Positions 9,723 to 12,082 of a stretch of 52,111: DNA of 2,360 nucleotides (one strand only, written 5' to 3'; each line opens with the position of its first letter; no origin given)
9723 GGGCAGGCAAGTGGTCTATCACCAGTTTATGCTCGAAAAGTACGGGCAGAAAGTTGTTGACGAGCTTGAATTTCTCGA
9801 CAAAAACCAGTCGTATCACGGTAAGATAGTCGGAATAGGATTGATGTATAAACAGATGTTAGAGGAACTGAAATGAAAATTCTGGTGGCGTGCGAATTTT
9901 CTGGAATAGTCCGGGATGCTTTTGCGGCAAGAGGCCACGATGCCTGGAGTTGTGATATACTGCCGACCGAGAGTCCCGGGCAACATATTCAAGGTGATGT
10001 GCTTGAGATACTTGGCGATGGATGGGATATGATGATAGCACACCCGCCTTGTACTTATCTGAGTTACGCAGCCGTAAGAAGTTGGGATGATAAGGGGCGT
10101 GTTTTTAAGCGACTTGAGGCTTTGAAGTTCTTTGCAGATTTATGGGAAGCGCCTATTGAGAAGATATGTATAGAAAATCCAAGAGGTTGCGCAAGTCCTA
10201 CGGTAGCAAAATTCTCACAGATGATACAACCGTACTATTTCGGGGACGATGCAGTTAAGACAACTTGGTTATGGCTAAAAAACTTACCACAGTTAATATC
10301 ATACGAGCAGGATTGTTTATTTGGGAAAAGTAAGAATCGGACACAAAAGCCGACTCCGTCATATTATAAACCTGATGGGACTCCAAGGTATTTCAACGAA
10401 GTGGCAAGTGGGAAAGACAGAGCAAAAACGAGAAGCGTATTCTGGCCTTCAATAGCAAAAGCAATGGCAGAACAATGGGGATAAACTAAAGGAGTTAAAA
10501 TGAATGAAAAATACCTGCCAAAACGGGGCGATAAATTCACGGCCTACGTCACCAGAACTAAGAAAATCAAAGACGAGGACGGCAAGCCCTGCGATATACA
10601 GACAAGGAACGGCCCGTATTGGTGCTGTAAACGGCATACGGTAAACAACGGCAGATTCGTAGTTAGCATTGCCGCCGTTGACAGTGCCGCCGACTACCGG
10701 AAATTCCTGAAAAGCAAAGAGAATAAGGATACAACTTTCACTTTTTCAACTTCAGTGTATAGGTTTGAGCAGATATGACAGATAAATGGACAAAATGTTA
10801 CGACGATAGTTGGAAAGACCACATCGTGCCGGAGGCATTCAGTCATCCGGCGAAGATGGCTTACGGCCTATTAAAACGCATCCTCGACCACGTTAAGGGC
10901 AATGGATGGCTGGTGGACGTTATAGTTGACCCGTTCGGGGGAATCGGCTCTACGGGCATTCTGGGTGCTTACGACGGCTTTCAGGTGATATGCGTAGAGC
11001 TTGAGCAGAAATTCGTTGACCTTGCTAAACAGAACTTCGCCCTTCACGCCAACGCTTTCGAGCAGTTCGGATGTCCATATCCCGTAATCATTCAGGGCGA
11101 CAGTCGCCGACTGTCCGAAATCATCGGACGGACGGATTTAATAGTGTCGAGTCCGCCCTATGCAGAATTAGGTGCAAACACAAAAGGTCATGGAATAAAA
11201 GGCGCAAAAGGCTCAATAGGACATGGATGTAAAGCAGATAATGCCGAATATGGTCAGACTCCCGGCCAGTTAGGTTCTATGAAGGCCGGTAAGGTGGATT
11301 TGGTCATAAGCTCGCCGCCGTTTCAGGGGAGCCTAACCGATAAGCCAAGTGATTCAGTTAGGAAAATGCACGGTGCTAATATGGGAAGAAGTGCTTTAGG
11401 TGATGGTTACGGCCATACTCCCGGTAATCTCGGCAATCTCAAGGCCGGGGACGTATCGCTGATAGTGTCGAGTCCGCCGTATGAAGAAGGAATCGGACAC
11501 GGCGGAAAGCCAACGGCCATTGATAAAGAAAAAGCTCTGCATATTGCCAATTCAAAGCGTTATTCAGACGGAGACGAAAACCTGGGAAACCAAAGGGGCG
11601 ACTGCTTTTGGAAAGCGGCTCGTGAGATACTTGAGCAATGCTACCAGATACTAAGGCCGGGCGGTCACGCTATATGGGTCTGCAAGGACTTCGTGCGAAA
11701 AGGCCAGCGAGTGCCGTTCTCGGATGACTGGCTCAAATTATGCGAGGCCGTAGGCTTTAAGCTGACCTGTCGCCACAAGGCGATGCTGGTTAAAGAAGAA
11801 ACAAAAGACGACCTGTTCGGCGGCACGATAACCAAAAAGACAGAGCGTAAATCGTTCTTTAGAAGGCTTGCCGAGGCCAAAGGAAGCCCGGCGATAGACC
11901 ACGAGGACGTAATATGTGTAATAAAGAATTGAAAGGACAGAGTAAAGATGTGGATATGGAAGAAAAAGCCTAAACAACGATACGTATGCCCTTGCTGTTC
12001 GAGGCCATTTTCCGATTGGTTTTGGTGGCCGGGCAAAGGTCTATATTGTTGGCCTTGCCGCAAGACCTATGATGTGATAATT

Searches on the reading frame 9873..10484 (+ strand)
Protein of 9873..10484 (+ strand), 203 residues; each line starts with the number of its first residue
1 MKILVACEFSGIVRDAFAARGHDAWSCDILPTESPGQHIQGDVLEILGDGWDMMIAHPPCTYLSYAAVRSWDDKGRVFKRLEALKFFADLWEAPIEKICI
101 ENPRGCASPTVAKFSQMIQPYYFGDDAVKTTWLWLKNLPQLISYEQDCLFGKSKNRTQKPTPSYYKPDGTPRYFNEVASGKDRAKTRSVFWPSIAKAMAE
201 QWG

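Call 51: search_protein_families(library=phrogs, proteins=[window:9873-10484:+], max_evalue=0.001)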
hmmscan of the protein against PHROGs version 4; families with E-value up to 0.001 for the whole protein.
window:9873-10484:+ (203 aa): 2 families
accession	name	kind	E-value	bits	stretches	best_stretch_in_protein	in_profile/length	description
phrog_757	-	other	7.5e-50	170.3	1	1-203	15-219/247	DNA methyltransferase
phrog_27471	-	unknown function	3.9e-21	76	1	92-203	2-93/93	-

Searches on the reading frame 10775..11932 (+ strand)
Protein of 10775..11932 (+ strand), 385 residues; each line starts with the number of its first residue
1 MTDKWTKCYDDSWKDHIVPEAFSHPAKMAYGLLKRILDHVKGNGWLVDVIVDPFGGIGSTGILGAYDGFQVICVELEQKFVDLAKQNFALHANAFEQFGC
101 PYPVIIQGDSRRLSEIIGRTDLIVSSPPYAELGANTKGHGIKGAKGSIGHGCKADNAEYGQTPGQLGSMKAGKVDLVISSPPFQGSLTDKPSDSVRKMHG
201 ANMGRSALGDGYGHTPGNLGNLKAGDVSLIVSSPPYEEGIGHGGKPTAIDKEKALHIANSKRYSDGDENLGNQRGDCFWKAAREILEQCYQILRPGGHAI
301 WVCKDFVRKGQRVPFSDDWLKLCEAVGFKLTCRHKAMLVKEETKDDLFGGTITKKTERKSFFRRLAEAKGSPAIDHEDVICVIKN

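Call 12: search_protein_families(library=pfam, proteins=[window:10775-11932:+], max_evalue=0.001)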
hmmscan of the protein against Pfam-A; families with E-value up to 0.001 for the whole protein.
window:10775-11932:+ (385 aa): 2 families
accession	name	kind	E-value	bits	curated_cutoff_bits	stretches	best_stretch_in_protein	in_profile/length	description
PF01555.25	N6_N4_Mtase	-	5.1e-15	56.5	26.7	2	8-86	139-221/221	DNA methylase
PF01170.24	UPF0020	-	0.00013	22.2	22.3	0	48-192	30-140/197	RMKL-like, methyltransferase domain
